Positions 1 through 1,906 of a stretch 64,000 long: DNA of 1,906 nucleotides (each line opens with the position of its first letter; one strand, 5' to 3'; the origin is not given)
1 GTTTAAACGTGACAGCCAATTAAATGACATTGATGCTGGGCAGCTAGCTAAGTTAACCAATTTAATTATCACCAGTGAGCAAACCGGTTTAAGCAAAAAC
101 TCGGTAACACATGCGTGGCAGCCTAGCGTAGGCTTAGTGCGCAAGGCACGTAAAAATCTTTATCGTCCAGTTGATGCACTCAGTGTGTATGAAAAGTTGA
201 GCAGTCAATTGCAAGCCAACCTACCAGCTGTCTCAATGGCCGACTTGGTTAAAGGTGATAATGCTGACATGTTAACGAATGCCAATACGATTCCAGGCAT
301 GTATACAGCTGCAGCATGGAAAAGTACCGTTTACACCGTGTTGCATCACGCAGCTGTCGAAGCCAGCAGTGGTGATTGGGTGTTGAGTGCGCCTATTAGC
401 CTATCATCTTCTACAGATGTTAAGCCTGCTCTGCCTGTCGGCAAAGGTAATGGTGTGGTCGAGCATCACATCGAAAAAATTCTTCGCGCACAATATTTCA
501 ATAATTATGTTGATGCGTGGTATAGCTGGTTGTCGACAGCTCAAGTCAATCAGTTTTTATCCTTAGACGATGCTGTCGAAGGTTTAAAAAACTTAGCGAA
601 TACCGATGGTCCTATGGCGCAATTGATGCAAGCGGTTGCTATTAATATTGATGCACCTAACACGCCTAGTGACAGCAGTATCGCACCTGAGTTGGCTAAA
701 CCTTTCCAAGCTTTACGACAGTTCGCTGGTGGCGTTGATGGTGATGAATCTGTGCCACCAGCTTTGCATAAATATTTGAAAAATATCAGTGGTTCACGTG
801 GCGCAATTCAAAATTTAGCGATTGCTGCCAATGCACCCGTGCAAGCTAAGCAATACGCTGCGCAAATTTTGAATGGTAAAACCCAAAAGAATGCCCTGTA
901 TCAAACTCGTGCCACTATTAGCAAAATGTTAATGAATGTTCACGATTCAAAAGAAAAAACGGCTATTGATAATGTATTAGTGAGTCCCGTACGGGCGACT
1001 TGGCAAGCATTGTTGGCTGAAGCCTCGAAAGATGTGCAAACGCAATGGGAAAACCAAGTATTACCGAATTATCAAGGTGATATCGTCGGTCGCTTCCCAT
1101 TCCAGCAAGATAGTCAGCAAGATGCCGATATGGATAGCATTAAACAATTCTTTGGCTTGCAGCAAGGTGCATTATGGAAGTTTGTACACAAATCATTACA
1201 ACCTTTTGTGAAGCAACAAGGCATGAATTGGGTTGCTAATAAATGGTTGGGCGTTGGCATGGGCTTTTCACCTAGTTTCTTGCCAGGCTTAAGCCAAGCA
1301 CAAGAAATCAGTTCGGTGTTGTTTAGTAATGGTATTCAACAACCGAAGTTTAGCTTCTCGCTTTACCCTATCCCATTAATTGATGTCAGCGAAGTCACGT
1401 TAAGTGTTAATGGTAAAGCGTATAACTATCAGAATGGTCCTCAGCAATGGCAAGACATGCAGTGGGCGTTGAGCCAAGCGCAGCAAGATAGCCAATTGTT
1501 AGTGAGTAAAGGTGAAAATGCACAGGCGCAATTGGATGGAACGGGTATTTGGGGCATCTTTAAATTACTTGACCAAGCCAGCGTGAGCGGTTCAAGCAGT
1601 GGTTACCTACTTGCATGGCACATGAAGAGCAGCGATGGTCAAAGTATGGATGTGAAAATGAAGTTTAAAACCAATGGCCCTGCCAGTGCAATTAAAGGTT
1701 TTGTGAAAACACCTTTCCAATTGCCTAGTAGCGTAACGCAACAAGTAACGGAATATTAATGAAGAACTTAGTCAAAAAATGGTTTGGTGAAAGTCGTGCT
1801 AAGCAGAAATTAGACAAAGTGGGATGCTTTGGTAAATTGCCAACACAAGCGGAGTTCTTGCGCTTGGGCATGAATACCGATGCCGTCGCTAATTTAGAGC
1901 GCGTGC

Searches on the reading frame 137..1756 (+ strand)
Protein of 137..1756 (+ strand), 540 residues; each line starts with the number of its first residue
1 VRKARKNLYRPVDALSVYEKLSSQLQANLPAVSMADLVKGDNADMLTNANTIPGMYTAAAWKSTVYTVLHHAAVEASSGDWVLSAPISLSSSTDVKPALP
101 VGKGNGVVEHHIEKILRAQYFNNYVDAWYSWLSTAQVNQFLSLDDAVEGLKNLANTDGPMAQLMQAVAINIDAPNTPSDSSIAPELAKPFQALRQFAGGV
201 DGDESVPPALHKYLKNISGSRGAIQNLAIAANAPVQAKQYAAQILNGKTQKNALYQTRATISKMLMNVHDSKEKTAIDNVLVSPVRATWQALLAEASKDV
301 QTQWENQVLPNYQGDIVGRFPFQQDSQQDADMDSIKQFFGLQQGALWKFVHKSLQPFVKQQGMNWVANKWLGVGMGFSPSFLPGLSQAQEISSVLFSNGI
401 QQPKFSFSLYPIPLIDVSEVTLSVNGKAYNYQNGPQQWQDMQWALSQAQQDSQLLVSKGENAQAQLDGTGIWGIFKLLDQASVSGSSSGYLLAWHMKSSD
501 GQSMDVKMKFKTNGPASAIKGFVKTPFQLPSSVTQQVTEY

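Call 61: search_protein_families(library=pfam, proteins=[window:137-1756:+], max_evalue=0.00001)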
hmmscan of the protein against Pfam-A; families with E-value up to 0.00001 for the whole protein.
window:137-1756:+ (540 aa): 3 families
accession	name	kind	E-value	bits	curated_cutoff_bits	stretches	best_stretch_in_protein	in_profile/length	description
PF06761.17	IcmF-related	-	1.4e-26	94.1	27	1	2-170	145-306/308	Intracellular multiplication and human macrophage-killing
PF21070.2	IcmF_helical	-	2.1e-19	70.1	24.1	1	296-399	2-104/106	Type VI secretion protein IcmF helical domain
PF06744.18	IcmF_C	-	5.5e-17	62.3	26.7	1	407-510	1-104/106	Type VI secretion protein IcmF C2-like domain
